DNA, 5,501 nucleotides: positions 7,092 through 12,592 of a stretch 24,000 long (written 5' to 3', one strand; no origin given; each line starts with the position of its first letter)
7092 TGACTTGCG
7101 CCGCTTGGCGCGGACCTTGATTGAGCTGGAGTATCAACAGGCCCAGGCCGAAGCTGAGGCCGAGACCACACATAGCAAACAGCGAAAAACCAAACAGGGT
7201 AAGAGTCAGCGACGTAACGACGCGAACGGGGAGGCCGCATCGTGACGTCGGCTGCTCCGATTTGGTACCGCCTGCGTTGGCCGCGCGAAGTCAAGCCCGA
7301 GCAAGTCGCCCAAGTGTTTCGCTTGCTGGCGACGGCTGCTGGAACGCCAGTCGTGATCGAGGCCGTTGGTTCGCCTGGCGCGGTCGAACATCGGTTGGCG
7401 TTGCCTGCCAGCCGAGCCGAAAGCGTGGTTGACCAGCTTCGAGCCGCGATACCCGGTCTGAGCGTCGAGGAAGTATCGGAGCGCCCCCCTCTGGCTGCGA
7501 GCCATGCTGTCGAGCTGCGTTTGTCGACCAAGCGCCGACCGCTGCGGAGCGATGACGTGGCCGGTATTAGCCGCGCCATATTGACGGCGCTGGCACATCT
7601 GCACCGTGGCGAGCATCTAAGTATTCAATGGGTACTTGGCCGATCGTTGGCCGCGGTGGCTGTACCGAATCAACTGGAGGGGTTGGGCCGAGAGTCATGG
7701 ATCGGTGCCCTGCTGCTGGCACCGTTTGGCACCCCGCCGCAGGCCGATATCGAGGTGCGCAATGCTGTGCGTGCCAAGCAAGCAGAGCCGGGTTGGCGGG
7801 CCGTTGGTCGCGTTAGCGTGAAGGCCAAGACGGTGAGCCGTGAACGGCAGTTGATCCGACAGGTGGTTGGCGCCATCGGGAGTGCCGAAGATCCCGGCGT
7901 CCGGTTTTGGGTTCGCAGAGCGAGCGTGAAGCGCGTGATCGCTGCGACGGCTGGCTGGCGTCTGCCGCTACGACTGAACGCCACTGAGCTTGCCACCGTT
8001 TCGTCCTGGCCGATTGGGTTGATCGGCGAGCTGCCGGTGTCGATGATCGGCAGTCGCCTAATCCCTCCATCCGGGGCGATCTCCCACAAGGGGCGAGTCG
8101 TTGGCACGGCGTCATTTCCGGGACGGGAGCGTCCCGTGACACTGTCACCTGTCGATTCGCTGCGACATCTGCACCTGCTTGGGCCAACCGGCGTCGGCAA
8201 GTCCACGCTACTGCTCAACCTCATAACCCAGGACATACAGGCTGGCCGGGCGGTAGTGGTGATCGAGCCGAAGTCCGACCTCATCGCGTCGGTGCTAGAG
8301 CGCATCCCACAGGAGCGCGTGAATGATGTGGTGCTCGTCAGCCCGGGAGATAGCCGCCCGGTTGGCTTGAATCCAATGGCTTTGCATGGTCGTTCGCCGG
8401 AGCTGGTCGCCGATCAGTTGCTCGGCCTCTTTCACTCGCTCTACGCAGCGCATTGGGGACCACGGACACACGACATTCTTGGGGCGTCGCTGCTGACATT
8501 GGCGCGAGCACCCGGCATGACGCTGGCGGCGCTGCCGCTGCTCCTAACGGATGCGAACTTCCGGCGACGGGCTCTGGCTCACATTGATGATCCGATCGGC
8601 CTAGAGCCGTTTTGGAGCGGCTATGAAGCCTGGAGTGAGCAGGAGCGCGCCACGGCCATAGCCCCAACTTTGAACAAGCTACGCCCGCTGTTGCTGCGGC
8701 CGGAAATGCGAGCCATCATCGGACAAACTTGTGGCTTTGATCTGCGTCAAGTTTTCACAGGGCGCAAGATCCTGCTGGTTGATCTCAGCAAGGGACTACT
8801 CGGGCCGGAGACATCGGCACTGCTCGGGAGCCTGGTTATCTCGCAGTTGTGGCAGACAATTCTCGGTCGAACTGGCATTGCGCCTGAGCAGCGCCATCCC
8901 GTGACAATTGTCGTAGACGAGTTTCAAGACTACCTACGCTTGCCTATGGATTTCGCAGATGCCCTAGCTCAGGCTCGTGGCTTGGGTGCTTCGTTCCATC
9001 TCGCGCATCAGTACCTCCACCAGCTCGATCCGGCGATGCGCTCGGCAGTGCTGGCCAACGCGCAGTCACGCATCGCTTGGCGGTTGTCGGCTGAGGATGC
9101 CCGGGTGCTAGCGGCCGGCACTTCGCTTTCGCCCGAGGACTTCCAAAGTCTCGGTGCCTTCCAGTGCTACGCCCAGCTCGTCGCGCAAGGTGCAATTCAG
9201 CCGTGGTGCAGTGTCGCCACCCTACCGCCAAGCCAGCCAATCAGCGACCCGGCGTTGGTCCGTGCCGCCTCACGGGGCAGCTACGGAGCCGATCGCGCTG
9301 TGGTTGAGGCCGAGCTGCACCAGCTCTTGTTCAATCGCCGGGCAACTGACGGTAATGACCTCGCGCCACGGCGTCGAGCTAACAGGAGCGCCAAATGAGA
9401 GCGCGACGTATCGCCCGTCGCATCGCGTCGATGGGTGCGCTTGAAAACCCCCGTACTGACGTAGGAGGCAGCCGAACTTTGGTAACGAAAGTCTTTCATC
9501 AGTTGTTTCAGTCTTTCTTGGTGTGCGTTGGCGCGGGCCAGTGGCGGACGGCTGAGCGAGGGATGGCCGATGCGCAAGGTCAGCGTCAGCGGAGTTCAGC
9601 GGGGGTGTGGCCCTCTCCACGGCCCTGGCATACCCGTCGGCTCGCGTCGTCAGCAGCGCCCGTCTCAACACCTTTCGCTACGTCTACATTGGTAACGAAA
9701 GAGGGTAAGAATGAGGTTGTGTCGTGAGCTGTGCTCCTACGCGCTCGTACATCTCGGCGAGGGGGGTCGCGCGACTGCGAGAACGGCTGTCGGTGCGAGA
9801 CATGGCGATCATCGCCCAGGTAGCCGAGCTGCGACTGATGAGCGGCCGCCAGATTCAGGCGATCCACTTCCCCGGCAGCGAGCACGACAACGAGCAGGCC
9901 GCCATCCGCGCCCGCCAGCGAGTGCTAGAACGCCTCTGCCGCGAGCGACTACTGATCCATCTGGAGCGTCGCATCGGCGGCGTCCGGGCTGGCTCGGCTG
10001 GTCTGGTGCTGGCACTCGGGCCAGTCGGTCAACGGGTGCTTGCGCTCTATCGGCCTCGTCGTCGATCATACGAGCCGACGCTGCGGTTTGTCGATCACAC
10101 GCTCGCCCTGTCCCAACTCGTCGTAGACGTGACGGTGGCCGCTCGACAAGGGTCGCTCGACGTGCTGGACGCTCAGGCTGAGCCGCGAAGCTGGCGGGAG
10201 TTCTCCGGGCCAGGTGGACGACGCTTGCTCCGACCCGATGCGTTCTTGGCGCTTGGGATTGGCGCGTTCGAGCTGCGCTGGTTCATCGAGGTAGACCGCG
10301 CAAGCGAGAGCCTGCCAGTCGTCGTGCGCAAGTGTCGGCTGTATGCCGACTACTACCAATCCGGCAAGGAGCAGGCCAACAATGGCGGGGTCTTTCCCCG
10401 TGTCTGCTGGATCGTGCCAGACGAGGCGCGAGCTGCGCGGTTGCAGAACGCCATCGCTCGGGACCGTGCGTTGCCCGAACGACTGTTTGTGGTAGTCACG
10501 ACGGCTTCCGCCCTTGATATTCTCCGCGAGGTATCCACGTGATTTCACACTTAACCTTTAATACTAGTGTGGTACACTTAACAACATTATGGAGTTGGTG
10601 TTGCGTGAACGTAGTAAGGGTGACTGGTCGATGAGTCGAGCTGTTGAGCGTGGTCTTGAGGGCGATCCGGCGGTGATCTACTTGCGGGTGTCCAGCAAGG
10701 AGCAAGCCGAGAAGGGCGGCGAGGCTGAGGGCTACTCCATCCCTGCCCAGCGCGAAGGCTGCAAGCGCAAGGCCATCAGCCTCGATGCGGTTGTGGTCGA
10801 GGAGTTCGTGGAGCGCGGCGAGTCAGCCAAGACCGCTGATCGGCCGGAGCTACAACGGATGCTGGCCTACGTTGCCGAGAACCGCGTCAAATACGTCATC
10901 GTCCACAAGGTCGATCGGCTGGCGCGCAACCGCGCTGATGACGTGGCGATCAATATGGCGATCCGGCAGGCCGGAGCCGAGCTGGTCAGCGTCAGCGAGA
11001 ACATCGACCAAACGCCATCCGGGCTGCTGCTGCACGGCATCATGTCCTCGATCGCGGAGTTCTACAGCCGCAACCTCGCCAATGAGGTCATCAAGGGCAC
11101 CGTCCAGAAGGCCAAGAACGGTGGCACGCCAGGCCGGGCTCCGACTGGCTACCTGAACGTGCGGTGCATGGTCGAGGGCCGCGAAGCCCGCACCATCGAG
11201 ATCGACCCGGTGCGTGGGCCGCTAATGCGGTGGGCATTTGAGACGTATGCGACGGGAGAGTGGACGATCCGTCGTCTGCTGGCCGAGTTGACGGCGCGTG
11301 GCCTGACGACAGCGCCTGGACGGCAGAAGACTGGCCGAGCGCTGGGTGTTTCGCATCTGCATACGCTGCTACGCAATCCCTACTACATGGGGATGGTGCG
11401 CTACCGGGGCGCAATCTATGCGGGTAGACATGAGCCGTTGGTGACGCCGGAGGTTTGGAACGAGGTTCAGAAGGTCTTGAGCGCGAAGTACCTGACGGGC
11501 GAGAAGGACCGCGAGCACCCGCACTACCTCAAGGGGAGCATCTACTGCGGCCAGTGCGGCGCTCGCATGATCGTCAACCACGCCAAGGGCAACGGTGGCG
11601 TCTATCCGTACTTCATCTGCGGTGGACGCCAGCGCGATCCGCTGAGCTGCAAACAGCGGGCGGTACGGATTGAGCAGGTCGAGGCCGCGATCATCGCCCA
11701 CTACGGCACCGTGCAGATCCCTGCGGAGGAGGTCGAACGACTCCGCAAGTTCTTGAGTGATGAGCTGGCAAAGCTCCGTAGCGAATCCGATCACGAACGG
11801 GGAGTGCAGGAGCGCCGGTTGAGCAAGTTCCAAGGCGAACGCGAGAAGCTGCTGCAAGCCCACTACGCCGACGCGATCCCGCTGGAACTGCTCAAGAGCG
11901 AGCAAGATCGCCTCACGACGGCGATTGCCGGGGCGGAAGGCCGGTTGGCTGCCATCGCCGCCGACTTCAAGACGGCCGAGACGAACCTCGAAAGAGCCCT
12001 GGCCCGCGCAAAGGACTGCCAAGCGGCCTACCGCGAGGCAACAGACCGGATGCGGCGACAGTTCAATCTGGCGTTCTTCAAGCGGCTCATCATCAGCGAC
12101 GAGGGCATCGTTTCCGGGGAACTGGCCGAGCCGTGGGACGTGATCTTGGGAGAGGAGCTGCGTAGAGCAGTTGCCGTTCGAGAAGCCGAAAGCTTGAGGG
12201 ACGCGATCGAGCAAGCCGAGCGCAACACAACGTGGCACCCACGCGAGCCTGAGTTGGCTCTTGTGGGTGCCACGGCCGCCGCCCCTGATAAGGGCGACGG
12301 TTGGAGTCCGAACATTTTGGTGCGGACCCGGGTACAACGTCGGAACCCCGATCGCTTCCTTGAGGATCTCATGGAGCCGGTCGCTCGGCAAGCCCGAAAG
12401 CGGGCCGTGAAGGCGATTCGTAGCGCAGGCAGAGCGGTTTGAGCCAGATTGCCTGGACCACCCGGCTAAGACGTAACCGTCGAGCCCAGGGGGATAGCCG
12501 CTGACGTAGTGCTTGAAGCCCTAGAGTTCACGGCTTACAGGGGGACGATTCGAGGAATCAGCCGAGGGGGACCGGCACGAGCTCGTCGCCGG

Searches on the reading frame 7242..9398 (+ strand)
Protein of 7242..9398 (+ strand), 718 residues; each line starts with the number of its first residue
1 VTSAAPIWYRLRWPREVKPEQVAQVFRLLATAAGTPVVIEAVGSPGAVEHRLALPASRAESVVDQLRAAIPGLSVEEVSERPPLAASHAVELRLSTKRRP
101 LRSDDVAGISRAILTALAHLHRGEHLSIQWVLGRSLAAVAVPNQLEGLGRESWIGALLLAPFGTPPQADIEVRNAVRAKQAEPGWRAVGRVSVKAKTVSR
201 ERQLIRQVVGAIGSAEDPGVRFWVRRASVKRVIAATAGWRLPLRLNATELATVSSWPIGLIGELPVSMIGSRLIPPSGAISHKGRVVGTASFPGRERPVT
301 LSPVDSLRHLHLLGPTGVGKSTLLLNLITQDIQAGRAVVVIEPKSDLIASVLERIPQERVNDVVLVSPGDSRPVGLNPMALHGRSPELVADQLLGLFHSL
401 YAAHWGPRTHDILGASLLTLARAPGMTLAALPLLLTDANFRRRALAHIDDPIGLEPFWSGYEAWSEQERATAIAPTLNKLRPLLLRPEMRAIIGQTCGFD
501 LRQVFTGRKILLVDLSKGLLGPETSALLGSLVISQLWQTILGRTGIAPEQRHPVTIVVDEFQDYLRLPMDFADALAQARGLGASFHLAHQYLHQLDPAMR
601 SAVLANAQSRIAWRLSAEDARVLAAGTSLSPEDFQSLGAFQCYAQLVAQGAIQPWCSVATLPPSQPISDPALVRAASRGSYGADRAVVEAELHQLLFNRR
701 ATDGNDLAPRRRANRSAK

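Call 6: search_protein_families(library=pfam, proteins=[window:7242-9398:+], max_evalue=0.001)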
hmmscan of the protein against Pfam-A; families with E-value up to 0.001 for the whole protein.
window:7242-9398:+ (718 aa): 4 families
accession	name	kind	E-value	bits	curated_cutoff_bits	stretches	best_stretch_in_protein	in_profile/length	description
PF13191.12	AAA_16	-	2e-05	25.6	32.6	0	306-578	23-158/167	AAA ATPase domain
PF10412.15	TrwB_AAD_bind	-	3e-05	23.5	20.5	0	306-372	14-74/387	Type IV secretion-system coupling protein DNA-binding domain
PF12696.13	TraG-D_C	-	0.00076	19.8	22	0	553-615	1-66/126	TraM recognition site of TraD and TraG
PF13401.12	AAA_22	-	0.00091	20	27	0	309-345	7-43/130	AAA domain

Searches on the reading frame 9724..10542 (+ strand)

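Call 6: search_protein_families(library=pfam, proteins=[window:9724-10542:+], max_evalue=0.001)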
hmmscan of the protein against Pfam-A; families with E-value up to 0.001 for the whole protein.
window:9724-10542:+ (272 aa): 1 family
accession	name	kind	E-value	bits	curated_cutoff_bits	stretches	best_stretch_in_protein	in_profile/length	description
PF13814.12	Replic_Relax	-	9.8e-40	137.1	25.3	1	33-225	4-189/191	Replication-relaxation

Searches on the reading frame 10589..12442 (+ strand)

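Call 6: search_protein_families(library=pfam, proteins=[window:10589-12442:+], max_evalue=0.001)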
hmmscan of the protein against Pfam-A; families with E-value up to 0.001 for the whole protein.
window:10589-12442:+ (617 aa): 3 families
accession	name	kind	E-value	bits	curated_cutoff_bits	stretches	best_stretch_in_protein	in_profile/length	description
PF00239.26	Resolvase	-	2.5e-32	112.4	23.3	1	28-179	1-144/145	Resolvase, N terminal domain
PF13408.12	Zn_ribbon_recom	-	3.1e-13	50.3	25.3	1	314-371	2-56/58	Recombinase zinc beta ribbon domain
PF07508.19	Recombinase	-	2.1e-11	44.4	21.1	1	210-298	4-100/102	Recombinase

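Call 53: search_protein_families(library=phrogs, proteins=[window:10589-12442:+], max_evalue=0.01)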
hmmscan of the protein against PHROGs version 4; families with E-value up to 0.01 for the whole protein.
window:10589-12442:+ (617 aa): 3 families
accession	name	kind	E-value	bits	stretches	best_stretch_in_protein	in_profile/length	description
phrog_95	-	integration and excision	2.4e-90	305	1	27-515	89-568/651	integrase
phrog_125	-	DNA, RNA and nucleotide metabolism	4.8e-25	89.5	1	28-242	22-211/254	DNA invertase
phrog_6620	-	integration and excision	0.0015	19.2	1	28-159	58-176/201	transposase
